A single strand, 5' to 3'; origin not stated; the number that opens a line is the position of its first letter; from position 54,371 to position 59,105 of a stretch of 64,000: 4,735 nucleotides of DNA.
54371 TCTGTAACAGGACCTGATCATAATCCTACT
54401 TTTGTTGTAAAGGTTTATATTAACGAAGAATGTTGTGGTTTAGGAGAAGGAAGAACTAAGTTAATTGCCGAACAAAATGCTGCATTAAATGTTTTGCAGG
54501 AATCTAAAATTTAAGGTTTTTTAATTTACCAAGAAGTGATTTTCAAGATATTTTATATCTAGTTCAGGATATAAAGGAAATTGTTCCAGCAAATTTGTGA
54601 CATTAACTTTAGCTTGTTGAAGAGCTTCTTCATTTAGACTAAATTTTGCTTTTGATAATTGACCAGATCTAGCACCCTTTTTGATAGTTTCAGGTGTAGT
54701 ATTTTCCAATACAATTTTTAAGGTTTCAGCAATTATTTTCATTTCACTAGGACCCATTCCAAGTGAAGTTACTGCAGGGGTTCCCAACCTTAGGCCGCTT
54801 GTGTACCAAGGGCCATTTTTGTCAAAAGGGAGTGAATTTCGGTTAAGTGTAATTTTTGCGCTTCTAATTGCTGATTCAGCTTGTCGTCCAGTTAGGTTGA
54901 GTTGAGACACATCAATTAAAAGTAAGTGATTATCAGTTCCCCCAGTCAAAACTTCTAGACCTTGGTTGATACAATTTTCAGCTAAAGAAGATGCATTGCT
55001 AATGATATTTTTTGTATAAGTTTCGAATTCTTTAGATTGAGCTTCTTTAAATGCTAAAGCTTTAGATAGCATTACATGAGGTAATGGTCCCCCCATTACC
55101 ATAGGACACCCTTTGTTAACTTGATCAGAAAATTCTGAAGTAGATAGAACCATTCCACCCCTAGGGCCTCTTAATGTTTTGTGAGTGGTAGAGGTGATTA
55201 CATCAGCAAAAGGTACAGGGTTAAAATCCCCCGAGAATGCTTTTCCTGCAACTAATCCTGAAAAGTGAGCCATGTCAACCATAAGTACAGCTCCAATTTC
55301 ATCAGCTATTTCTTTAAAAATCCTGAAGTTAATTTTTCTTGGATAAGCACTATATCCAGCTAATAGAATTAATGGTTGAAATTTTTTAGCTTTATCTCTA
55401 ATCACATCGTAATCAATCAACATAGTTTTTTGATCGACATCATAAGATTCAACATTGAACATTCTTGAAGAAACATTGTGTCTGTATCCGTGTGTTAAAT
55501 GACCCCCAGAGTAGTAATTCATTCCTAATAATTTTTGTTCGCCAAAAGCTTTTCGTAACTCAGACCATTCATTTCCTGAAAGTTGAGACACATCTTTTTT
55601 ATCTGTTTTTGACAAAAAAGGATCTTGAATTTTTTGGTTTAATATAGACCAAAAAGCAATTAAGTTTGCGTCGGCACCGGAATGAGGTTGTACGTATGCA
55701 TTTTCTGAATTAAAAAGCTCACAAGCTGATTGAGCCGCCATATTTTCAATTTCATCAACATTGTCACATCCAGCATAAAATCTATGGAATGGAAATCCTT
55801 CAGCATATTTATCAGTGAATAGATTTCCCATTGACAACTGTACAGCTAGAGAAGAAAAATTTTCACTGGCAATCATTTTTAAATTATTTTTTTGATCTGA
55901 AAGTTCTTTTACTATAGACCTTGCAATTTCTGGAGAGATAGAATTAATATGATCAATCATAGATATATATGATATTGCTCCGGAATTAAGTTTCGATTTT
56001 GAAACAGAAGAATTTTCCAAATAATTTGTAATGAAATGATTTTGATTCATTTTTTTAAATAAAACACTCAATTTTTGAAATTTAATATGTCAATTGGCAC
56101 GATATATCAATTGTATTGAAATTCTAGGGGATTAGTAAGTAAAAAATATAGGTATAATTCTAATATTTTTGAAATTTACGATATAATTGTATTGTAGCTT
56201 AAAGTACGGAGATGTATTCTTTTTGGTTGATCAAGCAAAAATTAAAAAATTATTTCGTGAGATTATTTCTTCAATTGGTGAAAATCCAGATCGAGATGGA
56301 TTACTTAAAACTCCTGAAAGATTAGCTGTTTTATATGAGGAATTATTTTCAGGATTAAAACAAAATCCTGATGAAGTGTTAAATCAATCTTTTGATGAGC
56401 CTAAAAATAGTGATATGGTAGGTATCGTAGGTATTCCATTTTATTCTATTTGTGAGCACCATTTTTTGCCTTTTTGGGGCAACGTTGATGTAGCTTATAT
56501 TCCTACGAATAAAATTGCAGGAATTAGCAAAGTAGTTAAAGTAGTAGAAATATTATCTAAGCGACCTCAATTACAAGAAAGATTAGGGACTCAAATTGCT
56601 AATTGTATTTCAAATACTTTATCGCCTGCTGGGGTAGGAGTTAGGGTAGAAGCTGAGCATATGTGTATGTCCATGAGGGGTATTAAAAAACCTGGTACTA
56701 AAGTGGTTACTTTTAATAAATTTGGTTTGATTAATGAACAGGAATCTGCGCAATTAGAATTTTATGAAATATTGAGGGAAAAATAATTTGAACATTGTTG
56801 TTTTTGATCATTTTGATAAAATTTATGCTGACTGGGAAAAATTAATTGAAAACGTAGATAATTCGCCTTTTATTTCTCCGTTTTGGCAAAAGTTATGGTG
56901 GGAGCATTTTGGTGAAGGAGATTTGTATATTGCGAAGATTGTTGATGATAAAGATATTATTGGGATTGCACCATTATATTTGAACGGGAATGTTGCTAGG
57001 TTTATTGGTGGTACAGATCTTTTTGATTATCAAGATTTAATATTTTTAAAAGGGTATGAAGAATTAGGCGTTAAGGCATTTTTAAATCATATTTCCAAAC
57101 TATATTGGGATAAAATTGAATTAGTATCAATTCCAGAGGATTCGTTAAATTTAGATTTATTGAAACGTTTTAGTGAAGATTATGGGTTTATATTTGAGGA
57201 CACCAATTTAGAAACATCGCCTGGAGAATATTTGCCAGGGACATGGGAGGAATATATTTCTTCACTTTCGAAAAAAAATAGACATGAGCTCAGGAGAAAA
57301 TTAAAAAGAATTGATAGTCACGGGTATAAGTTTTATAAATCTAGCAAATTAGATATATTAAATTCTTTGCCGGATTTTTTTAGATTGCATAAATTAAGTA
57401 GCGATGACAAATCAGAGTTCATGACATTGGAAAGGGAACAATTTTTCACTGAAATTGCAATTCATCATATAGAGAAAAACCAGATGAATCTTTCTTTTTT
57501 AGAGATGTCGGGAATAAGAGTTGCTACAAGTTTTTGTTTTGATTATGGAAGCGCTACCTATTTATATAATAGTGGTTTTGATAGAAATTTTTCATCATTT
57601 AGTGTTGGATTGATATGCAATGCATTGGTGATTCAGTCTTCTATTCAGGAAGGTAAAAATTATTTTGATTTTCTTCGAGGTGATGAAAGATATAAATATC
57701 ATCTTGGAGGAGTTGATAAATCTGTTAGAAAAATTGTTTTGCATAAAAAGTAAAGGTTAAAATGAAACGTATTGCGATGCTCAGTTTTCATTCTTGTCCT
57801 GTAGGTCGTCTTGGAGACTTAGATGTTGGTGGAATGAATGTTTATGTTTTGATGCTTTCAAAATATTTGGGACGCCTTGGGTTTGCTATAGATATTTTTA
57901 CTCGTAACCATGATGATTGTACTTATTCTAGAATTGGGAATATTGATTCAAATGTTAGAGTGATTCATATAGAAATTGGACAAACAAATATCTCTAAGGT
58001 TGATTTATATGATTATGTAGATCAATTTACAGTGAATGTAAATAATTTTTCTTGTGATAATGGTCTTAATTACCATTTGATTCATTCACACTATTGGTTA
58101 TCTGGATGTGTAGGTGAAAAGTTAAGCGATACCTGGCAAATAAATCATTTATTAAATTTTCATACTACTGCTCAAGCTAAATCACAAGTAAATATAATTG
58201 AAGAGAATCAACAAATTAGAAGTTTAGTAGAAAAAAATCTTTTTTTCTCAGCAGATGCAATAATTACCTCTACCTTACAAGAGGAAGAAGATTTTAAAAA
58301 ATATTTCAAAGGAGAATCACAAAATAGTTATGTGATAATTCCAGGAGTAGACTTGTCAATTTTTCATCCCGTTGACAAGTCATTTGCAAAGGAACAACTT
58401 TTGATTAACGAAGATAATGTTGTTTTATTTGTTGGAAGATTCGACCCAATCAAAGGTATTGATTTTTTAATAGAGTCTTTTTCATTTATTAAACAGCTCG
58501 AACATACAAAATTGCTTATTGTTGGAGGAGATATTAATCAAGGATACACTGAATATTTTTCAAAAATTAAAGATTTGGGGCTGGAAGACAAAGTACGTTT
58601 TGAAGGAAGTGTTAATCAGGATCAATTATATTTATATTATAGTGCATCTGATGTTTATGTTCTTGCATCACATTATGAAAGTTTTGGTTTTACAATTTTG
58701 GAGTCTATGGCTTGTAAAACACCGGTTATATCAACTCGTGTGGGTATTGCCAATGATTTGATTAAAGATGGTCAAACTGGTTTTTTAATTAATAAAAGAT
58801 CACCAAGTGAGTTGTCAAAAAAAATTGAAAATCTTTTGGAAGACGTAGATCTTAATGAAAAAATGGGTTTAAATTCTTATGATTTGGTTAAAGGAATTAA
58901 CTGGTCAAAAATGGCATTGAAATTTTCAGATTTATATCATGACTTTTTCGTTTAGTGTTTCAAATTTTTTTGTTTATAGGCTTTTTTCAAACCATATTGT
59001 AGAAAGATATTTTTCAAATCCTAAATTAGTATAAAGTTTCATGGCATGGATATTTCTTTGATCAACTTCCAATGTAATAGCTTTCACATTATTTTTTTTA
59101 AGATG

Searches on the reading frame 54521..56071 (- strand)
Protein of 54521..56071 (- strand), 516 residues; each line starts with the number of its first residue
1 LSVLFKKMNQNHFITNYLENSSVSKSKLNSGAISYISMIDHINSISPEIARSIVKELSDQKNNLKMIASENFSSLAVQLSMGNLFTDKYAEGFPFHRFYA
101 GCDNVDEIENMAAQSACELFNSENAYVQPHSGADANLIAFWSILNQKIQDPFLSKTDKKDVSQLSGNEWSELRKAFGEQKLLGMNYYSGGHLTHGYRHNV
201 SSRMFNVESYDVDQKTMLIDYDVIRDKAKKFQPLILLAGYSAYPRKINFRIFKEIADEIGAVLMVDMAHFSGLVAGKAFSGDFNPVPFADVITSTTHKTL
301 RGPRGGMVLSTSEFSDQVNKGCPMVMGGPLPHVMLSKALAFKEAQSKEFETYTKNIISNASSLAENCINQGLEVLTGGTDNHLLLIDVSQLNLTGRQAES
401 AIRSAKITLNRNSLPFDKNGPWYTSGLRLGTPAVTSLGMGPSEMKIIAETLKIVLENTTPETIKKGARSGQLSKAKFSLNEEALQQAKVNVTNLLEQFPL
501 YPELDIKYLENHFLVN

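Call 27: search_protein_families(library=pfam, proteins=[window:54521-56071:-], max_evalue=0.00001)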
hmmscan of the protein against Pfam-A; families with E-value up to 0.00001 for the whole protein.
window:54521-56071:- (516 aa): 1 family
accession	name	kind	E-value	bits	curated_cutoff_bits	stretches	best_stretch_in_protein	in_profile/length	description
PF00464.25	SHMT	-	1.5e-114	383.2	27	2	179-449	111-397/399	Serine hydroxymethyltransferase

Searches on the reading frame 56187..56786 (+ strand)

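Call 27: search_protein_families(library=pfam, proteins=[window:56187-56786:+], max_evalue=0.00001)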
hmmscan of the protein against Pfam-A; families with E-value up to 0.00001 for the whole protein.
window:56187-56786:+ (199 aa): 1 family
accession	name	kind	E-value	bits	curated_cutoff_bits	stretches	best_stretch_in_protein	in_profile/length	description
PF01227.27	GTP_cyclohydroI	-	1.3e-64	217.4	27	1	19-196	1-178/179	GTP cyclohydrolase I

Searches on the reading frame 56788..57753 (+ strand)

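Call 27: search_protein_families(library=pfam, proteins=[window:56788-57753:+], max_evalue=0.00001)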
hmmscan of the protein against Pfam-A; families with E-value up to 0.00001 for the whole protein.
window:56788-57753:+ (321 aa): 1 family
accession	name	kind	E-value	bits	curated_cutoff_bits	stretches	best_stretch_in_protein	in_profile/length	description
PF13480.13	Acetyltransf_6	-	1.5e-20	74.2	22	1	162-303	1-142/143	Acetyltransferase (GNAT) domain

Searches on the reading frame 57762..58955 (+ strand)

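Call 27: search_protein_families(library=pfam, proteins=[window:57762-58955:+], max_evalue=0.00001)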
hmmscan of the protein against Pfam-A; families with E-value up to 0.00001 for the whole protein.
window:57762-58955:+ (397 aa): 6 families
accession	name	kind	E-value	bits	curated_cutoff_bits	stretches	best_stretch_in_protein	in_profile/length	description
PF00534.26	Glycos_transf_1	-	7.1e-43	146.5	26.4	1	208-373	4-170/172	Glycosyl transferases group 1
PF13692.12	Glyco_trans_1_4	-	2.5e-36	125.5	27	1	219-361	2-142/142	Glycosyl transferases group 1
PF13439.12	Glyco_transf_4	-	2e-13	51.2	28.5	1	22-199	1-169/170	Glycosyltransferase Family 4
PF13579.12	Glyco_trans_4_4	-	1.1e-11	45.8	29.7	1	23-180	1-144/158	Glycosyl transferase 4-like domain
PF20706.3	GT4-conflict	-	1.8e-08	34.2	26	1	106-336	84-323/385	Family 4 Glycosyltransferase in conflict systems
PF13524.12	Glyco_trans_1_2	-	1.4e-07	32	25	1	243-376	6-129/144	Glycosyl transferase-like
